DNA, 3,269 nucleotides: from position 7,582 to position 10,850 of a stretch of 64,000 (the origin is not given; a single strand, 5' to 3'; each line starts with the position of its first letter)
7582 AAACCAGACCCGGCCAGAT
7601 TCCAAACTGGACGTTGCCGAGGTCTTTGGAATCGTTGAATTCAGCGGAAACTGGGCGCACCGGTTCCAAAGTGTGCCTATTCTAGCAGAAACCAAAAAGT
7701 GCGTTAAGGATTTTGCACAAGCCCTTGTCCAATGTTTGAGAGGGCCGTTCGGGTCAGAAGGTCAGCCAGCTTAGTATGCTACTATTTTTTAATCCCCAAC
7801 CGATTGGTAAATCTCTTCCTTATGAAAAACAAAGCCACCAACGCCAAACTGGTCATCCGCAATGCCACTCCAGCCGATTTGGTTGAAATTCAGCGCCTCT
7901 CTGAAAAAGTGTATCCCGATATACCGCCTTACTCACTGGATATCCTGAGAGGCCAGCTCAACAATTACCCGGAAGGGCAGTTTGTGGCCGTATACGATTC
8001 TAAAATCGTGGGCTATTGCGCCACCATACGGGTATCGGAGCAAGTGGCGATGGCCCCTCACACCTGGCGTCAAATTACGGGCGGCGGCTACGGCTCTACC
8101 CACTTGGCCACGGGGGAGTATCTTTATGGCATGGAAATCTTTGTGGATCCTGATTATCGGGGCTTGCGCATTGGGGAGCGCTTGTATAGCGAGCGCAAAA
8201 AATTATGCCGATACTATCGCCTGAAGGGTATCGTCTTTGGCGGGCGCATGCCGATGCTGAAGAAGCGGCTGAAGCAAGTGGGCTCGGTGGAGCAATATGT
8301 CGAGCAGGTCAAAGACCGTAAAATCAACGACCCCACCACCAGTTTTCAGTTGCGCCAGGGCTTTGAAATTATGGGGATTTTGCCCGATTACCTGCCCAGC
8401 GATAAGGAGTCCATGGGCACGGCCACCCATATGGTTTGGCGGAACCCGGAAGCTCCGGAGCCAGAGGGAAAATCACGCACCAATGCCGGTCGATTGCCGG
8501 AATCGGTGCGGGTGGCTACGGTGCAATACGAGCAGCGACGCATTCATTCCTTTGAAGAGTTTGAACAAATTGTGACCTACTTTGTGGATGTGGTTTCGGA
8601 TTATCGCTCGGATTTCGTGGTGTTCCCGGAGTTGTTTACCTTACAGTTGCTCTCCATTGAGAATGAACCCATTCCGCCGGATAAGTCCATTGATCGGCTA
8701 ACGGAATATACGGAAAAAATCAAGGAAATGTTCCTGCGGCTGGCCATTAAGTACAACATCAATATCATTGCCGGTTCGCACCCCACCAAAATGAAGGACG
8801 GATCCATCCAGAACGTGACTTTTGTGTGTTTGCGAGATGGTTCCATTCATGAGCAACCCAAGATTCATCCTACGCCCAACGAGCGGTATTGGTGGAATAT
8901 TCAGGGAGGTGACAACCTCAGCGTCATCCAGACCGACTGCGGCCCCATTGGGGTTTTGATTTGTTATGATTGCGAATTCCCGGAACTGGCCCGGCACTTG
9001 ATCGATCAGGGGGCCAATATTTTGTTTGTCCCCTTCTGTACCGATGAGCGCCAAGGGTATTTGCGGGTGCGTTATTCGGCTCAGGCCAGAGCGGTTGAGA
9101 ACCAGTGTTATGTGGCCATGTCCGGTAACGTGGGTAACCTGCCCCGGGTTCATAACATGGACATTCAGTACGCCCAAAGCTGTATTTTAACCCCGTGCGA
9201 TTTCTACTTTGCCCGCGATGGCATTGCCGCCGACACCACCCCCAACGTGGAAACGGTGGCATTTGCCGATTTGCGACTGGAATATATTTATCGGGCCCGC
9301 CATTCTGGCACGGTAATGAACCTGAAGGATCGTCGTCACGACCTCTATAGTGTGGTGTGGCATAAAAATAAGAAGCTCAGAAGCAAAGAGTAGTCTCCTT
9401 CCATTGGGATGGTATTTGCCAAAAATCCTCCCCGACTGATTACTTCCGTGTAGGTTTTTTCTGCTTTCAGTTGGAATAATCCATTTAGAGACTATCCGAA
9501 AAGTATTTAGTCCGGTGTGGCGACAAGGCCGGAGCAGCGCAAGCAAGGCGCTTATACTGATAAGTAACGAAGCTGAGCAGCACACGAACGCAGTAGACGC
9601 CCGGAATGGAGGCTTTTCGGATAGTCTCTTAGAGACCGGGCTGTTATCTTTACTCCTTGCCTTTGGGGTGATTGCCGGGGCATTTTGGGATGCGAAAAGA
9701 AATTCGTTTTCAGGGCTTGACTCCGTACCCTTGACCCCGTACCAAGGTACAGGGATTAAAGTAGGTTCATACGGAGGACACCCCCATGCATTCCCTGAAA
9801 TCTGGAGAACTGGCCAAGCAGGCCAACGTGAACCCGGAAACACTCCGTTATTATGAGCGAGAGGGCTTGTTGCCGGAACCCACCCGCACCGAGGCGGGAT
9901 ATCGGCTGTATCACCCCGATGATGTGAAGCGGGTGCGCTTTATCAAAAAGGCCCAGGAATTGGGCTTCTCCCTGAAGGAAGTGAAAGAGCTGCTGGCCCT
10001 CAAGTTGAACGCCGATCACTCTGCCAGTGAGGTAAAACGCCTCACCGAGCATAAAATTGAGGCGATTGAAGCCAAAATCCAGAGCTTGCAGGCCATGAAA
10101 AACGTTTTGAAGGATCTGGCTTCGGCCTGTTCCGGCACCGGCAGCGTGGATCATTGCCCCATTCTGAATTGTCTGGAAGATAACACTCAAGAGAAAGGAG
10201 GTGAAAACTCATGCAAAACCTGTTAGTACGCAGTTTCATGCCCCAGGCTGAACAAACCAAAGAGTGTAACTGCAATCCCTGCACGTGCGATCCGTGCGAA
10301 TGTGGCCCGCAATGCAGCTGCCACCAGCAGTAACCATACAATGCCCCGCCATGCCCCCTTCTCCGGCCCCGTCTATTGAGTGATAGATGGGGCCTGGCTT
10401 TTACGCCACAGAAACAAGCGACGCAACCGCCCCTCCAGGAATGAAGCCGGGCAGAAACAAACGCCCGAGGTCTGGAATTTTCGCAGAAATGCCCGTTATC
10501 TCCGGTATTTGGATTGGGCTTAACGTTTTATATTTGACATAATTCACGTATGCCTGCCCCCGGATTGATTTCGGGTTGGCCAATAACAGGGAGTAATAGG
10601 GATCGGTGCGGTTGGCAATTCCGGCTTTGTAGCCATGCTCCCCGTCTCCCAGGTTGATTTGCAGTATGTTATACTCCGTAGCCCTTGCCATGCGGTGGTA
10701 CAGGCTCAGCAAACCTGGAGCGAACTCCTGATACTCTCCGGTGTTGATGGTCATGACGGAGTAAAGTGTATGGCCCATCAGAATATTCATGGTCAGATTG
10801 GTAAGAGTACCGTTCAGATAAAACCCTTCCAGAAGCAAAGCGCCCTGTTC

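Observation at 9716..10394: MerR-controlled operon encoding an unannotated 40-aa C-x-C metallothionein-like peptide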

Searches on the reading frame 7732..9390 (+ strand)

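Call 3: search_protein_families(library=pfam, proteins=[window:7732-9390:+], max_evalue=1)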
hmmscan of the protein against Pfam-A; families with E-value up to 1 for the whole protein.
window:7732-9390:+ (553 aa): 4 families
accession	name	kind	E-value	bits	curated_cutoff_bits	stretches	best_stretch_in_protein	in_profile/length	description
PF00795.27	CN_hydrolase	-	1.7e-28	100.1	23.2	1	260-523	1-255/256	Carbon-nitrogen hydrolase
PF00583.31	Acetyltransf_1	-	3.8e-06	27.6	20.7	1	63-160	15-89/116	Acetyltransferase (GNAT) family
PF13508.13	Acetyltransf_7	-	1.8e-05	25.5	27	1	84-155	6-56/84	Acetyltransferase (GNAT) domain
PF13673.13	Acetyltransf_10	-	0.037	14.5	23.6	1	135-162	56-83/128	Acetyltransferase (GNAT) domain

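Call 4: search_protein_families(library=ncbifam, proteins=[window:7732-9390:+], max_evalue=1)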
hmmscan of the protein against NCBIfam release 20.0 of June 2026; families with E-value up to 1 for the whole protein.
window:7732-9390:+ (553 aa): 12 families
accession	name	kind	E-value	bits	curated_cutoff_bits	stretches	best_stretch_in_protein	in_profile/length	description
NF043013.1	DeGluthAmidYersProt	equivalog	3e-13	49.5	500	1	390-469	136-215/278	deaminated glutathione amidase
NF033621.1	de_GSH_amidase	exception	2.6e-12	46.6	355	1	353-529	85-250/260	deaminated glutathione amidase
NF040852.1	nitrile_Arch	equivalog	1.2e-11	44.3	500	1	260-539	2-260/262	nitrilase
TIGR03381.1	agmatine_aguB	equivalog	7.4e-11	41.9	410.25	1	281-541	21-278/279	N-carbamoylputrescine amidase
TIGR00546.1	lnt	equivalog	2.1e-09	37.1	132.9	2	392-468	304-384/395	apolipoprotein N-acyltransferase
NF007757.0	PRK10438.1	equivalog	1.2e-08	34.5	249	1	293-470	35-197/256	amidohydrolase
TIGR04048.1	nitrile_sll0784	equivalog_domain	1.8e-08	33.7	502.6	1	258-435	2-183/301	Nit6803 family nitrilase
NF009803.0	PRK13287.1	equivalog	4.1e-05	22.5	406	1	254-432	9-186/333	formamidase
TIGR01575.1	rimI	equivalog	0.0013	18.9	86.4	0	50-98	2-49/132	ribosomal protein S18-alanine N-acetyltransferase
NF010588.0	PRK13981.1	equivalog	0.0014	17.1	479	1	276-468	21-208/546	NAD+ synthase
NF009802.0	PRK13286.1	equivalog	0.0019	17.2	427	1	257-468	11-222/345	aliphatic amidase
NF033078.2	AAC_6p_Ia_fam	equivalog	0.061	13.1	265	1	136-219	81-166/181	AAC(6')-Ia family aminoglycoside 6'-N-acetyltransferase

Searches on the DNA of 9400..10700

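Call 60: search_rna_families(source=window, start=9400, end=10700, threshold=evalue, max_evalue=1)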
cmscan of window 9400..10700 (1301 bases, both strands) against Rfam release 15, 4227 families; matches with E-value up to 1: 0.
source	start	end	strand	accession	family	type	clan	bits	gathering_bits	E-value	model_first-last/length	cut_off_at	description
